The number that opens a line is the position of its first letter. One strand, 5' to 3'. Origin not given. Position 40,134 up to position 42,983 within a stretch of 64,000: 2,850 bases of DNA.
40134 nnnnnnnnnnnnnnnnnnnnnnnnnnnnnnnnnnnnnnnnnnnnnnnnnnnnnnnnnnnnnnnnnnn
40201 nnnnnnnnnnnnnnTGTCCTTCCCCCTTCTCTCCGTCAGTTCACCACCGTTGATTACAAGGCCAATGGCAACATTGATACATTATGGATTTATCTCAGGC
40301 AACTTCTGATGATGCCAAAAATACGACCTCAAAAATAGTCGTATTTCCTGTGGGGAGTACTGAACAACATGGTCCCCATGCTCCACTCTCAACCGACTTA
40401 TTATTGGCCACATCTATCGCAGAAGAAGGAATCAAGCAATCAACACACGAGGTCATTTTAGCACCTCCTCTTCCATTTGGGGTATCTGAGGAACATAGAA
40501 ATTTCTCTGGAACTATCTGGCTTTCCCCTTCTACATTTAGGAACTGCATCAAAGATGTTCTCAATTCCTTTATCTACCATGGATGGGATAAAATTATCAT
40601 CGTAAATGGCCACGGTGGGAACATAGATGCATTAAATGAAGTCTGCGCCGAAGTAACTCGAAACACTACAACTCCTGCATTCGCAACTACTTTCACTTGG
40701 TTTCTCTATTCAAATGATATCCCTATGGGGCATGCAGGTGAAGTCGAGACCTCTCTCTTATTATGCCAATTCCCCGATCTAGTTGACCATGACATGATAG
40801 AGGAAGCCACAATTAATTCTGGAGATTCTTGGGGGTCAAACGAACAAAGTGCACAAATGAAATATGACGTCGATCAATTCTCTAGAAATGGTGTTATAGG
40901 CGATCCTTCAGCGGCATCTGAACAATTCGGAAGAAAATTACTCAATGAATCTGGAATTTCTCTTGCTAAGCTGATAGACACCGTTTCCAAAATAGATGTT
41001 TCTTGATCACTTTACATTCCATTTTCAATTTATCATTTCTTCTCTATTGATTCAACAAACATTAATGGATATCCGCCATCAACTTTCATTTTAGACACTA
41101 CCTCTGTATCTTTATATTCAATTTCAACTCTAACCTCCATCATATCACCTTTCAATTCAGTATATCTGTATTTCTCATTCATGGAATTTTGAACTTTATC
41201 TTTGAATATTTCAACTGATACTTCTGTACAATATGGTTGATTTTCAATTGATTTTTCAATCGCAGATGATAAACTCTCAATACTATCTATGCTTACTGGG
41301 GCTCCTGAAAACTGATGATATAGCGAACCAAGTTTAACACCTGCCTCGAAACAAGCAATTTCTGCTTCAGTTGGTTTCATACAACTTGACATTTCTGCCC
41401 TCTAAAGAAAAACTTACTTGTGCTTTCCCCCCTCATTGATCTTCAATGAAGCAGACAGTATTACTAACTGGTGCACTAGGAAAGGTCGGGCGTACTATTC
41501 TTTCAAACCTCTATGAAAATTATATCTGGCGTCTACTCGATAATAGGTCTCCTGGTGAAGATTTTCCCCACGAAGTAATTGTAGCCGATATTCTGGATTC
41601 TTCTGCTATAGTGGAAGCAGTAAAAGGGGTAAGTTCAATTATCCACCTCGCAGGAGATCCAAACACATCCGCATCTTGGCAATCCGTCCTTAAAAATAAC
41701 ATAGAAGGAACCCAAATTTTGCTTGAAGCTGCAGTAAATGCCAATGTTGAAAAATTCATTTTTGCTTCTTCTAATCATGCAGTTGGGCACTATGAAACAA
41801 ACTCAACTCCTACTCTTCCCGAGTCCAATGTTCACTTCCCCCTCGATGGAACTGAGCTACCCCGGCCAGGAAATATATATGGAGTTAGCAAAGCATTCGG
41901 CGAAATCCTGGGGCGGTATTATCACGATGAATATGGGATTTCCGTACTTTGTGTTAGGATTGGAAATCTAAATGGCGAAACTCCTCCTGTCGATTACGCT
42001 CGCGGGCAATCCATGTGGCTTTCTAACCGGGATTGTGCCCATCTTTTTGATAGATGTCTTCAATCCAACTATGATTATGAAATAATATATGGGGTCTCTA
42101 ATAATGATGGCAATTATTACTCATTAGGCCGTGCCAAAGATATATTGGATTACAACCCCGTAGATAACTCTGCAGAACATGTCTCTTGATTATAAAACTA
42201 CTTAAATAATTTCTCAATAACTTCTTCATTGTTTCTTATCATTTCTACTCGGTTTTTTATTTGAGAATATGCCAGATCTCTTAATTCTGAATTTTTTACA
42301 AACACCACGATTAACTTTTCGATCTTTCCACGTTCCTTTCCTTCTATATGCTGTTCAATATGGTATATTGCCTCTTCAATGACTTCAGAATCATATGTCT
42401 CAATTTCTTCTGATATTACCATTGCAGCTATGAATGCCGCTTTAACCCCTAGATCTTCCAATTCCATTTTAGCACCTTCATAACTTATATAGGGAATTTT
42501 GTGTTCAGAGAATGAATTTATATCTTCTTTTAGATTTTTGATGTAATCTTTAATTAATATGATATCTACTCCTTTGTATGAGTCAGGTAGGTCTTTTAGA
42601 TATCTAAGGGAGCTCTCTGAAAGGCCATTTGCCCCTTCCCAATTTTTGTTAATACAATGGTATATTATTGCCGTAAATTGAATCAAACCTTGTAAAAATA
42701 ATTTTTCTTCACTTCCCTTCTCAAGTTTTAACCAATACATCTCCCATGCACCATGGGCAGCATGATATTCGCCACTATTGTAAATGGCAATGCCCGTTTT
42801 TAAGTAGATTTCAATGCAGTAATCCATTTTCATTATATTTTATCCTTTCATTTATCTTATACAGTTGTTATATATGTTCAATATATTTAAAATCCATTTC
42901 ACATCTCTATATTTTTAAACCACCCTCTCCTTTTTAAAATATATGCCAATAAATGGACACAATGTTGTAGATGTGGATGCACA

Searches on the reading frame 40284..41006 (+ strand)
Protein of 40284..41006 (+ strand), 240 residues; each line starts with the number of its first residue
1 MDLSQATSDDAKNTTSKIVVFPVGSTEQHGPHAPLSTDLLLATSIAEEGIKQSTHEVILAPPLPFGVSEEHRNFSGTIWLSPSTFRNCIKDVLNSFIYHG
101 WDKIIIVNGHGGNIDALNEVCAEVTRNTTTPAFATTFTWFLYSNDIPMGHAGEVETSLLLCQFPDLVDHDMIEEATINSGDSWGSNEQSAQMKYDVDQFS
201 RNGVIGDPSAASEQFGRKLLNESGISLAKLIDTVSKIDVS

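Call 81: search_protein_families(library=pfam, proteins=[window:40284-41006:+], max_evalue=0.0001)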
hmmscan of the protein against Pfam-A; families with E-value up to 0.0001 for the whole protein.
window:40284-41006:+ (240 aa): 1 family
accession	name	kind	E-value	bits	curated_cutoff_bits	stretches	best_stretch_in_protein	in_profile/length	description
PF02633.19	Creatininase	-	4.8e-66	223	31.3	1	7-231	4-238/238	Creatinine amidohydrolase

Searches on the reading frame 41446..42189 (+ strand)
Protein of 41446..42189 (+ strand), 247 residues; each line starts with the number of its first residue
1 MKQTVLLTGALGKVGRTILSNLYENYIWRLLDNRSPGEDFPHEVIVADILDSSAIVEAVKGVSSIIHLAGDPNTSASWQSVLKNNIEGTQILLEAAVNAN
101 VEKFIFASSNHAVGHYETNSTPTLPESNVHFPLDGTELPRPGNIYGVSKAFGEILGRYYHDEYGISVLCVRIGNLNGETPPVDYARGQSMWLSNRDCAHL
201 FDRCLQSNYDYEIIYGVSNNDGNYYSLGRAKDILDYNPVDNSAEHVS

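Call 81: search_protein_families(library=pfam, proteins=[window:41446-42189:+], max_evalue=0.0001)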
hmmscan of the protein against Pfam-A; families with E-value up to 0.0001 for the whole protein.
window:41446-42189:+ (247 aa): 7 families
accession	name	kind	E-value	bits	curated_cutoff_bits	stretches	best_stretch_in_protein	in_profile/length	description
PF01370.27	Epimerase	-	4.7e-26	92.1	20.9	1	5-179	1-176/240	NAD dependent epimerase/dehydratase family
PF16363.11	GDP_Man_Dehyd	-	5e-14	52.9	27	1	35-177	47-185/332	GDP-mannose 4,6 dehydratase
PF01073.25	3Beta_HSD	-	1.5e-13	50.9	22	1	7-116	2-123/280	3-beta hydroxysteroid dehydrogenase/isomerase family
PF02719.21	Polysacc_synt_2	-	2.5e-11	43.7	20.2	1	40-113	54-132/293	Polysaccharide biosynthesis protein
PF07993.18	NAD_binding_4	-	3.5e-10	39.9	20.1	1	50-206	77-231/258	Male sterility protein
PF13460.12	NAD_binding_10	-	2.3e-08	34.5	27.2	1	9-113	1-102/184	NAD(P)H-binding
PF05368.20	NmrA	-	4.1e-05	23.7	27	0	41-117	49-115/298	NmrA-like family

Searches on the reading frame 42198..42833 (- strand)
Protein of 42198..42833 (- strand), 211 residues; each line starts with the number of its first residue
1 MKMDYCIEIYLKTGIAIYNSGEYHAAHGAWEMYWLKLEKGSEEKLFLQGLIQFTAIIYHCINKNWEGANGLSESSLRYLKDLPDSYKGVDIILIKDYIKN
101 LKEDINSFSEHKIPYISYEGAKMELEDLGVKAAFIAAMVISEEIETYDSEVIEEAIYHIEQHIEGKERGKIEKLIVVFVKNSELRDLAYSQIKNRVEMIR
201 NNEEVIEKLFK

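Call 81: search_protein_families(library=pfam, proteins=[window:42198-42833:-], max_evalue=0.0001)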
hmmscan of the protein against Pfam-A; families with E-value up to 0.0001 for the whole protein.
window:42198-42833:- (211 aa): 1 family
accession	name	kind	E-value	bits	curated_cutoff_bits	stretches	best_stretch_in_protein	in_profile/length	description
PF03745.19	DUF309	-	2.3e-15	56.4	27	1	11-70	1-58/59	Domain of unknown function (DUF309)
